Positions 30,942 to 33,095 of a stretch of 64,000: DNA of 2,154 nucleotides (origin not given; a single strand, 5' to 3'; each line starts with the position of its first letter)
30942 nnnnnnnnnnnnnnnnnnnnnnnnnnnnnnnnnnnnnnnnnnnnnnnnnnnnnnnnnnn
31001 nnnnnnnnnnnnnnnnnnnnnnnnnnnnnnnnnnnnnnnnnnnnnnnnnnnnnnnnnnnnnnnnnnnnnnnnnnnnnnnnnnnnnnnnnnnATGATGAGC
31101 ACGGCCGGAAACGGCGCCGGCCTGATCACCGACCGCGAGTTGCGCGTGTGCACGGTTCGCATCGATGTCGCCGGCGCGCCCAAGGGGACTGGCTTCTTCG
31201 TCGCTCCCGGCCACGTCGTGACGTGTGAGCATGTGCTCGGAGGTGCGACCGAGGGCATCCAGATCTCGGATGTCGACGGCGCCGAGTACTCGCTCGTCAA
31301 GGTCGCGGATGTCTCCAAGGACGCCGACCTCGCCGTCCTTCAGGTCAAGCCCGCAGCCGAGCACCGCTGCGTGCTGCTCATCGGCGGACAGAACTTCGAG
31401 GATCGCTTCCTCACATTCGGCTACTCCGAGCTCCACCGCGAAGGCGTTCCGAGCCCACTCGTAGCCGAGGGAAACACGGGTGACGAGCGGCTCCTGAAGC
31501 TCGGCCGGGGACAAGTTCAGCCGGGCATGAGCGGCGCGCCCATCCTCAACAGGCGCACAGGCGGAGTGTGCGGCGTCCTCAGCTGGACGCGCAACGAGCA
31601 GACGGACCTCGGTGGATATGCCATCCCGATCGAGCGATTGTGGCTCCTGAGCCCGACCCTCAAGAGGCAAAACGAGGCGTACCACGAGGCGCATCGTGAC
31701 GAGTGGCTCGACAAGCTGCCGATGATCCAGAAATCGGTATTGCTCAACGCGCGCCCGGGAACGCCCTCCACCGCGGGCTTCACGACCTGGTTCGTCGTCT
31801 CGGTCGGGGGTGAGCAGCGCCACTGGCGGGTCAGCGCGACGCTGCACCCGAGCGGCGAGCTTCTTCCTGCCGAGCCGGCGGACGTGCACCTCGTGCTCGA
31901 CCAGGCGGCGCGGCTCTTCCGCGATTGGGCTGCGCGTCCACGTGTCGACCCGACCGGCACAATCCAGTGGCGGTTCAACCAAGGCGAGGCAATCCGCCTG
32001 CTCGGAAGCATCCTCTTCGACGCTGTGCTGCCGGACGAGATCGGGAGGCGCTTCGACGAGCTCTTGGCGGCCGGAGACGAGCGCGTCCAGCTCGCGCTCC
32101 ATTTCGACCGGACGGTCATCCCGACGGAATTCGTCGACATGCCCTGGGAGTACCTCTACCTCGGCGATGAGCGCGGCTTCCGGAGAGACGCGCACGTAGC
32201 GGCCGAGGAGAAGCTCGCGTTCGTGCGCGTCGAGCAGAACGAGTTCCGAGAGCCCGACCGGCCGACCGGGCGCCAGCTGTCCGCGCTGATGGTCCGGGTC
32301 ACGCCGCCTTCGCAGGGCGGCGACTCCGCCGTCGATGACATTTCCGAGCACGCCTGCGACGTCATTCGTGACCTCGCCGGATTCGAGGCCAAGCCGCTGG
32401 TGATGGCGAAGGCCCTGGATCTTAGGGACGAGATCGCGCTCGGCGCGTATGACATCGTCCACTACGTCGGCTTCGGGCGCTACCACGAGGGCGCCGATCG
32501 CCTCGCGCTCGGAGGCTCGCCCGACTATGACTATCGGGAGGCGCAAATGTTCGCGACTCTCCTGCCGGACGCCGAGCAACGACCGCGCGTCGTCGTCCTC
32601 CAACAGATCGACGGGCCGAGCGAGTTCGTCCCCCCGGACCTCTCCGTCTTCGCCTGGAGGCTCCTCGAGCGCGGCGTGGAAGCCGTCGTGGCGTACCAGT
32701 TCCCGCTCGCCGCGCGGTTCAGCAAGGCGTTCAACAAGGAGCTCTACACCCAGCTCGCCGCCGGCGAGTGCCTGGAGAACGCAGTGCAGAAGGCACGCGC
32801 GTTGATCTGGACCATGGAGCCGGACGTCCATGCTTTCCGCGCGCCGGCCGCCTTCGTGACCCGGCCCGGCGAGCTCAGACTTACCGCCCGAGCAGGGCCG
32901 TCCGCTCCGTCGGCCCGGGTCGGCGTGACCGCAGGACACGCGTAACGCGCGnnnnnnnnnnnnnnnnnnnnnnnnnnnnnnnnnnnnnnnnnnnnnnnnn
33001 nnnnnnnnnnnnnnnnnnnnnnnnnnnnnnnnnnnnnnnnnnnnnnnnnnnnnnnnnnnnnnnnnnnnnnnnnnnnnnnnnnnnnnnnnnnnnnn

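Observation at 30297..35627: Self-contained islet: trypco2-like protein + active S1 protease fused to a degenerate CHAT domain + 851-aa TPR protein, bracketed by tRNA-derived repeats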

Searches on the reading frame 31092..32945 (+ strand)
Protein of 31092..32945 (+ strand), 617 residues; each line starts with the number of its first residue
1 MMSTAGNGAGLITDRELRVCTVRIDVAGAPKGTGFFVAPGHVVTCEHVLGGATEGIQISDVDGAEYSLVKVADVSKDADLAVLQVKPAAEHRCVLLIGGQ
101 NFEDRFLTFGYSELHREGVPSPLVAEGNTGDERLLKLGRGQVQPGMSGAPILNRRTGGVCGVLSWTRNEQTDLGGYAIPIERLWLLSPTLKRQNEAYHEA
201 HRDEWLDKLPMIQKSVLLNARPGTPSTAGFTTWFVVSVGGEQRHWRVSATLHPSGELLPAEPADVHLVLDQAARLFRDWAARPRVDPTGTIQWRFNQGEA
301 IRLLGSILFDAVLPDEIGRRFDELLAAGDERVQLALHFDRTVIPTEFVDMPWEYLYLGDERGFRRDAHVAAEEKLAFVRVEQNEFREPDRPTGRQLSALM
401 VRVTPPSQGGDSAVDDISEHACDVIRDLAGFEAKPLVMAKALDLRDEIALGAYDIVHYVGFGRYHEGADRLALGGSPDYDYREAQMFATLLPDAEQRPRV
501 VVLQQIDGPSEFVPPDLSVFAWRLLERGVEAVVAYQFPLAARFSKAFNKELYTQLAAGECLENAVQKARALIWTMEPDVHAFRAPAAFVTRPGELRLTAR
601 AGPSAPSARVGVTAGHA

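Call 7: search_protein_families(library=pfam, proteins=[window:31092-32945:+], max_evalue=0.1)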
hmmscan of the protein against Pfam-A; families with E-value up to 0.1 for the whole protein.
window:31092-32945:+ (617 aa): 4 families
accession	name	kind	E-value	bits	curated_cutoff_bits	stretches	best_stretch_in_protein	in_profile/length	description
PF13365.12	Trypsin_2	-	1.9e-12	48.5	27.6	1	32-162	1-144/144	Trypsin-like peptidase domain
PF12770.12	CHAT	-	1.3e-05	25.3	24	1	443-575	134-269/289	CHAT domain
PF00089.32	Trypsin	-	0.0074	16.6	20.6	0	21-89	15-98/220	Trypsin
PF05580.18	Peptidase_S55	-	0.078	13.4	25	0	131-182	161-208/210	SpoIVB peptidase S55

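Call 8: search_protein_families(library=padloc, proteins=[window:31092-32945:+], max_evalue=0.1)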
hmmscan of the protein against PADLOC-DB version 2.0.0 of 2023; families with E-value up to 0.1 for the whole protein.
window:31092-32945:+ (617 aa): 6 families
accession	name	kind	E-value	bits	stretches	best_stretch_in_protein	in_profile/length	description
PDLC02960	RT-Protease_XI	-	3.2e-10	37.6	1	18-167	337-487/506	single gene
PDLC03855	LmuA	-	2.1e-09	35.2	1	16-116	6-113/425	-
PDLC02959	RT-Protease_XI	-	1.1e-08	32.5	1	27-181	347-502/510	single gene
PDLC04593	PDC-M35A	-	5.1e-05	21.2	1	31-62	22-54/216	-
PDLC02159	Avs1b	-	0.0046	12.3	1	13-111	2-105/1924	-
PDLC02016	SAVED_CHAT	-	0.0089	13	1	521-574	213-264/498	-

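Call 9: search_protein_families(library=ncbifam, proteins=[window:31092-32945:+], max_evalue=0.1)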
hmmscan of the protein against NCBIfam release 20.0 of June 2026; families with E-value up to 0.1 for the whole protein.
window:31092-32945:+ (617 aa): 3 families
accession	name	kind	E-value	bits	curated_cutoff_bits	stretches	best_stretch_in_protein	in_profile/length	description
NF033740.0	MarP_fam_protase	equivalog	3.8e-09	36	250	1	30-88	211-266/390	MarP family serine protease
NF041521.1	HhoA_HhoB_HtrA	equivalog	5.1e-06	26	450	1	142-198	177-231/335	HhoA/HhoB/HtrA family serine endopeptidase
NF041810.1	Avs1b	equivalog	0.00074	16.7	1500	1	13-113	2-107/1931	AVAST type 1 anti-phage system protease Avs1b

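Call 18: find_homologous_proteins(query=window:31092-32942:+, max_evalue=0.00001)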
Query window:31092-32942:+ (617 aa): 122 proteins with E <= 0.00001 among 8000 candidates; the best 120 are listed.
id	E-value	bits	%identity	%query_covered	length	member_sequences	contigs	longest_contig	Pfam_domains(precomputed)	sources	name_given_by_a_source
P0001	0.0e+0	1412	100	100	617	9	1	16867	PF13365.13,PF12770.13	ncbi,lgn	-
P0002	0.0e+0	1067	78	98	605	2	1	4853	PF13365.13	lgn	-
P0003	0.0e+0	1013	74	100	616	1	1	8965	PF13365.13,PF12770.13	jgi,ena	jgi:hypothetical protein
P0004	2.1e-295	1000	72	100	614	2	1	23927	PF13365.13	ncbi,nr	ncbi:MAG TPA: trypsin-like peptidase domain-containing protein [Gaiellaceae bacterium]|nr:trypsin-li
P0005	2.2e-273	927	69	100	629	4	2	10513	PF13365.13,PF12770.13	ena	-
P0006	2.1e-264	897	67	100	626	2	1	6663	PF13365.13,PF12770.13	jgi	jgi:hypothetical protein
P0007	1.7e-238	812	69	85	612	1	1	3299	PF13365.13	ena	-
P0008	9.4e-210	717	57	98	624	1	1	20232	PF13365.13,PF12770.13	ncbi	-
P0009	1.1e-209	716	59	99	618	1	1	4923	PF13365.13,PF12770.13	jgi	jgi:hypothetical protein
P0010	2.3e-204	699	57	100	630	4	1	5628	PF13365.13,PF12770.13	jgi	jgi:CHAT domain/Trypsin-like peptidase domain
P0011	3.5e-204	698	56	100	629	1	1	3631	PF13365.13,PF12770.13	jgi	jgi:Trypsin-like peptidase domain/CHAT domain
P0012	5.7e-202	691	55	99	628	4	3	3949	PF13365.13,PF12770.13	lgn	-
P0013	5.2e-200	684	56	99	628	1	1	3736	PF13365.13,PF12770.13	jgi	jgi:hypothetical protein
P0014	1.3e-198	680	56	99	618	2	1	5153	PF13365.13,PF12770.13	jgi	jgi:hypothetical protein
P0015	8.3e-197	674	56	99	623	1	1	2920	PF13365.13,PF12770.13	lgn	-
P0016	2.4e-194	666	54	99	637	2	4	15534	PF13365.13,PF12770.13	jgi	jgi:hypothetical protein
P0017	4.2e-192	658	55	99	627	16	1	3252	PF13365.13,PF12770.13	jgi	jgi:hypothetical protein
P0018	1.3e-188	647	54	97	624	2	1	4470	PF13365.13,PF12770.13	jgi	jgi:Trypsin-like peptidase domain/CHAT domain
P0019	2.9e-187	642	53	100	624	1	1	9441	PF13365.13,PF12770.13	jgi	jgi:Trypsin-like peptidase domain/CHAT domain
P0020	2.1e-180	620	53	98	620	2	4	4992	PF13365.13,PF12770.13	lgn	-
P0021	1.5e-179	617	52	99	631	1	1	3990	PF13365.13,PF12770.13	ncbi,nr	ncbi:MAG: CHAT domain-containing protein [Actinomycetota bacterium]|nr:CHAT domain-containing protei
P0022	2.8e-178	613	52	98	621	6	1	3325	PF13365.13,PF12770.13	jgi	jgi:hypothetical protein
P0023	1.7e-175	604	51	98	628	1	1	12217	PF13365.13,PF12770.13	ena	-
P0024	2.3e-171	590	50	99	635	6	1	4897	PF13365.13,PF12770.13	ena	-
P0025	2.1e-159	550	48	99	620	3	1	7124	PF13365.13,PF12770.13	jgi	jgi:hypothetical protein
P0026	2.1e-152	527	48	98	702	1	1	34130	PF13365.13,PF19493.5,PF12770.13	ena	-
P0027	9.5e-121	423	43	100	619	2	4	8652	PF13365.13,PF12770.13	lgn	-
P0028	5.6e-119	417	42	99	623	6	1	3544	PF13365.13,PF12770.13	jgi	jgi:Trypsin-like peptidase domain/CHAT domain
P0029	1.0e-116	409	39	98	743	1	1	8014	PF13365.13,PF12770.13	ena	-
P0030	6.0e-116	407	42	97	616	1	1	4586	PF13365.13,PF12770.13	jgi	jgi:hypothetical protein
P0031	2.2e-115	405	41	98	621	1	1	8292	PF13365.13,PF12770.13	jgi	jgi:hypothetical protein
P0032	5.2e-115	404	42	98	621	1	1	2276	PF13365.13,PF12770.13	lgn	-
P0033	5.3e-115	404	41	98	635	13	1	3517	PF13365.13,PF12770.13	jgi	jgi:hypothetical protein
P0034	1.4e-114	402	42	100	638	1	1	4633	PF13365.13,PF12770.13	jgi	jgi:CHAT domain/Trypsin-like peptidase domain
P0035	1.9e-113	399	41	98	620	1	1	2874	PF13365.13,PF12770.13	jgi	-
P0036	7.1e-113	397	41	98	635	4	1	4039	PF13365.13,PF12770.13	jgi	jgi:hypothetical protein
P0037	2.7e-112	395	39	98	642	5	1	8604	PF13365.13,PF12770.13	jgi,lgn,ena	-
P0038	3.5e-112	394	41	99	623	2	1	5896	PF13365.13,PF12770.13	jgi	jgi:hypothetical protein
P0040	1.7e-110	389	42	98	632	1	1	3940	PF13365.13,PF12770.13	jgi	jgi:hypothetical protein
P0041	1.2e-109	386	40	98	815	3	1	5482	PF13365.13,PF13676.12,PF12770.13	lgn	-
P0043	7.7e-109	383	41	97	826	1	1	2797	PF13365.13,PF13676.12,PF12770.13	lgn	-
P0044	1.2e-108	383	40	99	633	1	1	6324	PF13365.13,PF12770.13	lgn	-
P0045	1.7e-107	379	41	94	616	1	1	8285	PF13365.13,PF12770.13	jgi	jgi:hypothetical protein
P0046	1.7e-107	379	40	98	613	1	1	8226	PF13365.13,PF12770.13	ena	-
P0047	1.8e-107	379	41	98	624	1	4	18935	PF13365.13,PF12770.13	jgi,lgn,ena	-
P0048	2.3e-107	378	39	99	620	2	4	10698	PF13365.13,PF12770.13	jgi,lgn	jgi:hypothetical protein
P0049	2.4e-107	378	39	98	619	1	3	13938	PF13365.13,PF12770.13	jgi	jgi:hypothetical protein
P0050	3.5e-107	378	40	97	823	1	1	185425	PF13365.13,PF13676.12,PF12770.13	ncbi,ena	-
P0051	5.1e-107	377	40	99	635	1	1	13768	PF13365.13,PF12770.13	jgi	jgi:hypothetical protein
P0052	6.2e-107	377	40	100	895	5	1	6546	PF13365.13,PF13676.12,PF12770.13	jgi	jgi:hypothetical protein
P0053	3.1e-106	375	39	99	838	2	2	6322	PF13365.13,PF13676.12,PF12770.13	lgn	-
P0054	4.8e-106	374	41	94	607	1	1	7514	PF13365.13,PF12770.13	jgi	jgi:hypothetical protein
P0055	9.2e-106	373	40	98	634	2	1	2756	PF13365.13,PF12770.13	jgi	-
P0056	9.2e-106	373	39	96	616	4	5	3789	PF13365.13,PF12770.13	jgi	jgi:hypothetical protein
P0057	1.1e-105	373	40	97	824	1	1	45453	PF13365.13,PF01582.26,PF13676.12,PF12770.13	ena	-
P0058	4.7e-105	371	39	97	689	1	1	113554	PF13365.13,PF12770.13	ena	-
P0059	5.0e-105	371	40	95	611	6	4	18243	PF13365.13,PF12770.13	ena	-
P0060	1.2e-104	369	39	97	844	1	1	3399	PF13365.13,PF13676.12,PF12770.13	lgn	-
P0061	2.4e-104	368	40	97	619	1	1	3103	PF13365.13,PF12770.13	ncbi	ncbi:MAG: CHAT domain-containing protein [Gaiellaceae bacterium]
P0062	1.4e-102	363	39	98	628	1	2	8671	PF13365.13,PF12770.13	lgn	-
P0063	1.6e-102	362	40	95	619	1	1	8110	PF13365.13,PF12770.13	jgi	jgi:hypothetical protein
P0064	4.4e-102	361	38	97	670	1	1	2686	PF13365.13,PF12770.13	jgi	-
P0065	1.6e-101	359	40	97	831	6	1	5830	PF13365.13,PF13676.12,PF12770.13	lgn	-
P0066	8.4e-101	357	40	95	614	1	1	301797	PF13365.13,PF12770.13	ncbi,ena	-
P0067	1.3e-100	356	38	97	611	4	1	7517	PF13365.13,PF12770.13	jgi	jgi:hypothetical protein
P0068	2.0e-100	356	39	98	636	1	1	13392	PF13365.13,PF12770.13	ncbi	-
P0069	2.0e-98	349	38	98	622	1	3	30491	PF13365.13,PF12770.13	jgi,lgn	jgi:hypothetical protein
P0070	2.0e-97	346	39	94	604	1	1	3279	PF13365.13,PF12770.13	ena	-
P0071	2.4e-97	345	39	96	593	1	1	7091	PF13365.13,PF12770.13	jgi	jgi:hypothetical protein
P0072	6.5e-97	344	38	97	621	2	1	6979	PF13365.13,PF12770.13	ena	-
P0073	1.5e-96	343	39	97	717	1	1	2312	PF13365.13,PF12770.13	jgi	jgi:hypothetical protein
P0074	8.4e-94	334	37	95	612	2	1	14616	PF13365.13,PF12770.13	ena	-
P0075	1.3e-93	333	39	95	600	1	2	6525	PF13365.13,PF12770.13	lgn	-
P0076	5.2e-93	331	39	97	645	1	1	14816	PF13365.13,PF12770.13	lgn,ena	-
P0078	5.8e-91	324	38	94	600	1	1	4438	PF13365.13,PF12770.13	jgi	jgi:hypothetical protein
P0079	2.5e-88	316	38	96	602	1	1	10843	PF13365.13,PF12770.13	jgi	jgi:hypothetical protein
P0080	2.6e-87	312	37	96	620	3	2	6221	PF13365.13,PF12770.13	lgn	-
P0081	7.5e-87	311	37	95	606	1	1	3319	PF13365.13,PF12770.13,PF00089.33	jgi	jgi:hypothetical protein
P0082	5.7e-86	308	37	96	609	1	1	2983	PF13365.13,PF12770.13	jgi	jgi:hypothetical protein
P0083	1.2e-85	307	37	95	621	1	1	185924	PF13365.13,PF12770.13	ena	-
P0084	2.9e-84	302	37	94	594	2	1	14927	PF13365.13,PF12770.13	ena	-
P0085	5.4e-81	291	36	96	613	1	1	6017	PF13365.13,PF12770.13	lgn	-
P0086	1.1e-78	284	36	95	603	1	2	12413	PF13365.13,PF12770.13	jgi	jgi:CHAT domain-containing protein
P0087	2.6e-77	279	36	94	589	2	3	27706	PF13365.13,PF12770.13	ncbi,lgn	-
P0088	3.0e-77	279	35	94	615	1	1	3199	PF13365.13,PF12770.13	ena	-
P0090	7.9e-76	274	35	94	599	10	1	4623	PF13365.13,PF12770.13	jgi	jgi:hypothetical protein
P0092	5.6e-73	265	34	94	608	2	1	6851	PF13365.13,PF12770.13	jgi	jgi:hypothetical protein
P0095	3.8e-70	256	40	71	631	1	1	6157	PF12770.13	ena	-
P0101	1.5e-62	230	32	95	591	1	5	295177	PF13365.13,PF12770.13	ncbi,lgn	-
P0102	3.4e-61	226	32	97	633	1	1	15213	PF13365.13,PF12770.13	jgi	jgi:hypothetical protein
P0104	3.0e-56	210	33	85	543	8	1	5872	PF12770.13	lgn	-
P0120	3.8e-7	47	26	48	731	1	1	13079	PF12770.13,PF07719.24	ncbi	-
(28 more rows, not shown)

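Call 27: find_encoding_contigs(protein=P0004, flank=8000, max_places=2)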
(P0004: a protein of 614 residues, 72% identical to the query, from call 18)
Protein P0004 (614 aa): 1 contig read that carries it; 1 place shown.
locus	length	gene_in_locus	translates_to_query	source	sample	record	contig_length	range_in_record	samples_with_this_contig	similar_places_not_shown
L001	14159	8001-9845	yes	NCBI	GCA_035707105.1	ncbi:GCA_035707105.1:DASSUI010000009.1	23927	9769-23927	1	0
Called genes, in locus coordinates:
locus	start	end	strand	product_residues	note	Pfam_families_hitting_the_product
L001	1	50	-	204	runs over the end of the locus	PF00441:Acyl-CoA_dh_1, PF08028:Acyl-CoA_dh_2 (weak)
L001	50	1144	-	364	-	PF02771:Acyl-CoA_dh_N, PF02770:Acyl-CoA_dh_M, PF00441:Acyl-CoA_dh_1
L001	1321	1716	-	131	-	PF14539:DUF4442 (weak), PF03061:4HBT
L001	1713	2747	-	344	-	PF08240:ADH_N, PF16912:Glu_dehyd_C (weak), PF00107:ADH_zinc_N, PF13602:ADH_zinc_N_2 (weak)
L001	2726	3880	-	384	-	PF01070:FMN_dh, PF00478:IMPDH (weak), PF01645:Glu_synthase (weak)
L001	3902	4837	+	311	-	PF00106:adh_short, PF08659:KR, PF13561:adh_short_C2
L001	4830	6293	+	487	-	PF00501:AMP-binding, PF13193:AMP-binding_C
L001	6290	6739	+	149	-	PF01575:MaoC_dehydratas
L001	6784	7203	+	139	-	PF07366:SnoaL, PF12680:SnoaL_2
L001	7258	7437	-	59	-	-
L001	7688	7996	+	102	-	PF19493:Trypco1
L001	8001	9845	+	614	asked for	PF13365:Trypsin_2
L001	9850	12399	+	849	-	-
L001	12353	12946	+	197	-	PF14907:NTP_transf_5, PF10706:Aminoglyc_resit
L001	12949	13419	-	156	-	PF21827:New_glue (weak), PF00127:Copper-bind (weak)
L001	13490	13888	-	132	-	-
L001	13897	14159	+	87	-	PF00903:Glyoxalase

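Call 28: find_encoding_contigs(protein=P0008, flank=8000, max_places=2)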
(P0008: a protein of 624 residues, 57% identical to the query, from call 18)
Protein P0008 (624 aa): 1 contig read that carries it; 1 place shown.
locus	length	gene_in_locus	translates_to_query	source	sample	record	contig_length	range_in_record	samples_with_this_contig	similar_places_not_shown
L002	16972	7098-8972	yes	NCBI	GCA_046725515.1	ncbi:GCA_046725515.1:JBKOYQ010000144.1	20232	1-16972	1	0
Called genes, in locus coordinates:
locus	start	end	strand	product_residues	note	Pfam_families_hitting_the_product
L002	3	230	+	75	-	?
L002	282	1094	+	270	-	PF03372:Exo_endo_phos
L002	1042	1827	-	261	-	PF03704:BTAD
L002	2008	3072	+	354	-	PF01734:Patatin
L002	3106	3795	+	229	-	-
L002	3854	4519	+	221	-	PF07087:DUF1353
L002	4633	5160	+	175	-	PF05638:T6SS_HCP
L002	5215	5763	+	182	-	PF01037:AsnC_trans_reg (faint)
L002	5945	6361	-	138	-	-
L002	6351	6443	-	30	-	-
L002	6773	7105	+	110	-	PF19493:Trypco1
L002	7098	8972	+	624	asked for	PF13365:Trypsin_2, PF12770:CHAT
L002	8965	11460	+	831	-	PF13428:TPR_14 (faint), PF13432:TPR_16 (faint), PF07719:TPR_2 (faint), PF13181:TPR_8 (faint)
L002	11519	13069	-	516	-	PF03098:An_peroxidase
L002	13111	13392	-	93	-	-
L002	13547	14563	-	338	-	PF08443:RimK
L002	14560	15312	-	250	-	-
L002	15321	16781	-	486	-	PF25819:Nal1_C (faint)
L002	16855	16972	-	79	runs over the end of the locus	-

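Call 29: find_encoding_contigs(protein=P0066, flank=8000, max_places=2)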
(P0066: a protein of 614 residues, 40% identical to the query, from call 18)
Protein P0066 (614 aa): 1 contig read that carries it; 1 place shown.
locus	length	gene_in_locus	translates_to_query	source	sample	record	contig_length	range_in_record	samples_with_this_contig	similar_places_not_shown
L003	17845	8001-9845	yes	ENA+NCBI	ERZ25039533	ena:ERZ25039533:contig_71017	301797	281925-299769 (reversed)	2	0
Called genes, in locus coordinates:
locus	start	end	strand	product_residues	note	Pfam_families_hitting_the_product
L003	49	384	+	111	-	-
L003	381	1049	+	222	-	PF04542:Sigma70_r2, PF08281:Sigma70_r4_2, PF04545:Sigma70_r4 (weak)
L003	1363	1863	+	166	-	PF12697:Abhydrolase_6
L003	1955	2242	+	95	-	-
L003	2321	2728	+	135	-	PF08818:DUF1801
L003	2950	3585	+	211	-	PF00753:Lactamase_B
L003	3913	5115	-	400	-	PF02515:CoA_transf_3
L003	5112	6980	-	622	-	PF03328:HpcH_HpaI, PF15617:C-C_Bond_Lyase (faint)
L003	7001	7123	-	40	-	-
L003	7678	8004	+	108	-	PF19493:Trypco1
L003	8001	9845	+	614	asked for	PF13365:Trypsin_2, PF12770:CHAT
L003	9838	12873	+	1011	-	PF13432:TPR_16 (faint), PF00515:TPR_1 (faint), PF07719:TPR_2 (faint), PF13181:TPR_8 (faint), PF13414:TPR_11 (faint), PF13431:TPR_17 (faint)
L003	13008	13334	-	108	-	-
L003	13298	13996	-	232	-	PF02589:LUD_dom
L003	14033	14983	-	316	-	PF08281:Sigma70_r4_2, PF20239:DUF6596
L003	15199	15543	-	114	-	PF03795:YCII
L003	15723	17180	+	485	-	PF07690:MFS_1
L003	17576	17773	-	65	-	-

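Call 30: find_encoding_contigs(protein=P0050, flank=7000, max_places=1)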
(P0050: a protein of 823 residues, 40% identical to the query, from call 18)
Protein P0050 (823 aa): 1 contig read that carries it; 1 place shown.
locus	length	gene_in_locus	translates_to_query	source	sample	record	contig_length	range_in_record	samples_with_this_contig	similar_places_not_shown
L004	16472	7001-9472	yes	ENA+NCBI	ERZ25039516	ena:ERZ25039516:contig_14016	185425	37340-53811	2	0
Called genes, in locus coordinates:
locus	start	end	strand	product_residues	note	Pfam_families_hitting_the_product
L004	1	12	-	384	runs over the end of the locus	PF02786:CPSase_L_D2, PF08442:ATP-grasp_2, PF13549:ATP-grasp_5, PF24948:Citrate_synth_N, PF00549:Ligase_CoA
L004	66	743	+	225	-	PF00702:Hydrolase, PF13419:HAD_2 (weak)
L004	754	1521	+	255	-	PF00753:Lactamase_B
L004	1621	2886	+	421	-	PF00089:Trypsin, PF13365:Trypsin_2, PF00595:PDZ, PF13180:PDZ_2, PF17820:PDZ_6 (weak)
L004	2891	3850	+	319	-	PF00092:VWA, PF13519:VWA_2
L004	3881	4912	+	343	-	PF20030:bpMoxR, PF07726:AAA_3, PF07728:AAA_5, PF17863:AAA_lid_2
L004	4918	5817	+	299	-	PF01882:DUF58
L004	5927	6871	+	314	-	PF07584:BatA, PF00092:VWA, PF13519:VWA_2, PF13768:VWA_3 (weak), PF25106:VWA_4 (faint)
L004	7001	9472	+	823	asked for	PF13676:TIR_2, PF13365:Trypsin_2, PF12770:CHAT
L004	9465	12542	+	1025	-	PF13424:TPR_12 (faint), PF00515:TPR_1 (faint), PF07719:TPR_2 (faint)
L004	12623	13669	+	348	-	PF01590:GAF, PF13185:GAF_2, PF00990:GGDEF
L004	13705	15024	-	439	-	PF04311:DUF459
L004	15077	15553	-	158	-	PF00583:Acetyltransf_1, PF13673:Acetyltransf_10 (weak), PF13508:Acetyltransf_7, PF08445:FR47 (faint)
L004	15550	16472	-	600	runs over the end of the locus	PF00289:Biotin_carb_N, PF02786:CPSase_L_D2, PF07478:Dala_Dala_lig_C, PF25919:BSH_CusB (faint), PF02785:Biotin_carb_C, PF25917:BSH_RND (weak), PF00364:Biotin_lipoyl, PF25973:BSH_CzcB (faint)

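Call 31: find_encoding_contigs(protein=P0026, flank=7000, max_places=1)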
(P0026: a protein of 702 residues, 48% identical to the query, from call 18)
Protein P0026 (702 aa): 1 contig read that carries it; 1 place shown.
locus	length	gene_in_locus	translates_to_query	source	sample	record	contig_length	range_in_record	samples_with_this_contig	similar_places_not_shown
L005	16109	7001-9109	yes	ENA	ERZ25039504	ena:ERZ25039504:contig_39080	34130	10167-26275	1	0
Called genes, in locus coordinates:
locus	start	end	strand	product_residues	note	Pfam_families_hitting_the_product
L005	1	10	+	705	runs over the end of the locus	PF01425:Amidase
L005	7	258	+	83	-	-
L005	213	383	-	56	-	-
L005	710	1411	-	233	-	PF18626:Gln_deamidase_2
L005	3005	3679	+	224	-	PF03704:BTAD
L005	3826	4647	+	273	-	-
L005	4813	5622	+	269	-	-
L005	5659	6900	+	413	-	PF00654:Voltage_CLC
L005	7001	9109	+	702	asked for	PF19493:Trypco1 (faint), PF13365:Trypsin_2, PF12770:CHAT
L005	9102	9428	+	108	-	-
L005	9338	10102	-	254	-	PF20628:Dyp_perox_C (faint)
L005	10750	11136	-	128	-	-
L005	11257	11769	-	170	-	-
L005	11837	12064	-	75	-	-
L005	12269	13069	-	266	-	-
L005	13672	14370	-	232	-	-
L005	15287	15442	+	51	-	-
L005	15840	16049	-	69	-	-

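Call 32: find_encoding_contigs(protein=P0101, flank=7000, max_places=1)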
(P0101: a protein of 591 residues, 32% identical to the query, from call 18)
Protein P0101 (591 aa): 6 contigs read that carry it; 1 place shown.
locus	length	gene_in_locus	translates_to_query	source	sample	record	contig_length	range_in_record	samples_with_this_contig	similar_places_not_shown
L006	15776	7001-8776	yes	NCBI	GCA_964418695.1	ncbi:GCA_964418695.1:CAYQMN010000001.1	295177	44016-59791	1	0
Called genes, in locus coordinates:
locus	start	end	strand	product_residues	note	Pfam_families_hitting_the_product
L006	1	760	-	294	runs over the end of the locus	PF00561:Abhydrolase_1, PF12146:Hydrolase_4, PF12697:Abhydrolase_6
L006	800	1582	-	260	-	PF01182:Glucosamine_iso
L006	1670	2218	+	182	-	PF13191:AAA_16 (faint), PF13238:AAA_18 (weak)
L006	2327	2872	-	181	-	PF11290:DUF3090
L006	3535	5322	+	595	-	-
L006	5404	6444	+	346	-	PF01544:CorA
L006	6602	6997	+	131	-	PF19493:Trypco1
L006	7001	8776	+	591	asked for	PF13365:Trypsin_2, PF12770:CHAT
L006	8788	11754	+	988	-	PF13181:TPR_8 (faint)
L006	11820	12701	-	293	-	PF02673:BacA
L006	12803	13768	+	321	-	PF00248:Aldo_ket_red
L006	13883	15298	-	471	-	PF04389:Peptidase_M28 (weak), PF01546:Peptidase_M20, PF07687:M20_dimer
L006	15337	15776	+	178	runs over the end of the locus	PF16262:DUF4916, PF00293:NUDIX (weak)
